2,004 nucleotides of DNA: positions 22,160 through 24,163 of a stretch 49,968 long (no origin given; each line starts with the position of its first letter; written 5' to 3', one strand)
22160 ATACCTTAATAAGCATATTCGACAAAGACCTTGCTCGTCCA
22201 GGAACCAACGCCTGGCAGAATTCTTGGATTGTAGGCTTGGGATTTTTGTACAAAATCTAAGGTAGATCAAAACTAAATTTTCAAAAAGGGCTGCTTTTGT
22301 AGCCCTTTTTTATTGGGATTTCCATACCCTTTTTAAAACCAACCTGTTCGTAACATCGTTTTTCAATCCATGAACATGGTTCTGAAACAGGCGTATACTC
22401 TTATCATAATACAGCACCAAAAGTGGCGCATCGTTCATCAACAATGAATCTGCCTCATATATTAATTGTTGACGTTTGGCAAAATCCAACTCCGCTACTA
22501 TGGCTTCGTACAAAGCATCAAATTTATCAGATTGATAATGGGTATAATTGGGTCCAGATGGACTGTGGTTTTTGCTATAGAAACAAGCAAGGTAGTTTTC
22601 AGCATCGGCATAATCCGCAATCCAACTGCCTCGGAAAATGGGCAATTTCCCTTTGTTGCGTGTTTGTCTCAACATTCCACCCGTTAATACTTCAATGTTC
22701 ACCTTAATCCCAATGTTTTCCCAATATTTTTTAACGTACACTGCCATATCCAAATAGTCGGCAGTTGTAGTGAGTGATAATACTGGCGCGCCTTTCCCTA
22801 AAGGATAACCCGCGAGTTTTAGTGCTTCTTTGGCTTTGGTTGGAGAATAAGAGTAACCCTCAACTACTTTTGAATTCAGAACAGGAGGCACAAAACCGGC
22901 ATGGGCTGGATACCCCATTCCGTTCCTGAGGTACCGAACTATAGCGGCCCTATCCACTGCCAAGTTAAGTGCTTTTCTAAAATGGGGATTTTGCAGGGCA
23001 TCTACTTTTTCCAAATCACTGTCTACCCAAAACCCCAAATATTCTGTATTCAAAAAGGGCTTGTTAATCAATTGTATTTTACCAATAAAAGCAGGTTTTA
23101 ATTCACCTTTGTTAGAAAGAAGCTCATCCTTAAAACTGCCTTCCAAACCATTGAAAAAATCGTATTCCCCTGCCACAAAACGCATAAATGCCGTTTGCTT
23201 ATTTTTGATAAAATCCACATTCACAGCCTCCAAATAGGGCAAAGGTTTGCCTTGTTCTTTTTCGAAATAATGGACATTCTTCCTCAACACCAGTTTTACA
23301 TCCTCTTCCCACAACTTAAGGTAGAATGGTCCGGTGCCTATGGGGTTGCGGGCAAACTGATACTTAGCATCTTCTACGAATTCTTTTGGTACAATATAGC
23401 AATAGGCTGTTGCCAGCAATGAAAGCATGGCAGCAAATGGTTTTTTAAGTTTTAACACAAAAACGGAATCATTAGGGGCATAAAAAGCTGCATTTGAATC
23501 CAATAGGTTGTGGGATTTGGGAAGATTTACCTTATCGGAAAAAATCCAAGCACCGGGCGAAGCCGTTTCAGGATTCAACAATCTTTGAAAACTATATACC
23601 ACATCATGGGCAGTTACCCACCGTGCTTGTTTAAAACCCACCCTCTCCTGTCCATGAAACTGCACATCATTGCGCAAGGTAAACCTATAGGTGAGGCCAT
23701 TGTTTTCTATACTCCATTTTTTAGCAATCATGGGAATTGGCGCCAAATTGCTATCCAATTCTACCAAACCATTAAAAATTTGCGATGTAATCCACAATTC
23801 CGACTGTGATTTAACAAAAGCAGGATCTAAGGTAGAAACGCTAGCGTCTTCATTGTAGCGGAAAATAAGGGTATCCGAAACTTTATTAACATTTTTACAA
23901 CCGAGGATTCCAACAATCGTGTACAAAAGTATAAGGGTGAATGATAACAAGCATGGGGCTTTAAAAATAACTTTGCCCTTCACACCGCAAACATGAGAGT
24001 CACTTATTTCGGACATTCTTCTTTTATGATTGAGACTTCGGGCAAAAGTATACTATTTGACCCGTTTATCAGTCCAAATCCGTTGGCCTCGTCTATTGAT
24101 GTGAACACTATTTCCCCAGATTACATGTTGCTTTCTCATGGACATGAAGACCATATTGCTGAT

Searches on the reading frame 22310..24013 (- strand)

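Call 5: search_protein_families(library=pfam, proteins=[window:22310-24013:-], max_evalue=0.01)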
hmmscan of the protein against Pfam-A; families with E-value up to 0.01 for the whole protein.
window:22310-24013:- (567 aa): 1 family
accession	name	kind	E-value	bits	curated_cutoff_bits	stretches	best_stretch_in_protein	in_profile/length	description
PF00496.27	SBP_bac_5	-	8.5e-76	255.9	32.4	1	92-484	2-366/368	Bacterial extracellular solute-binding proteins, family 5 Middle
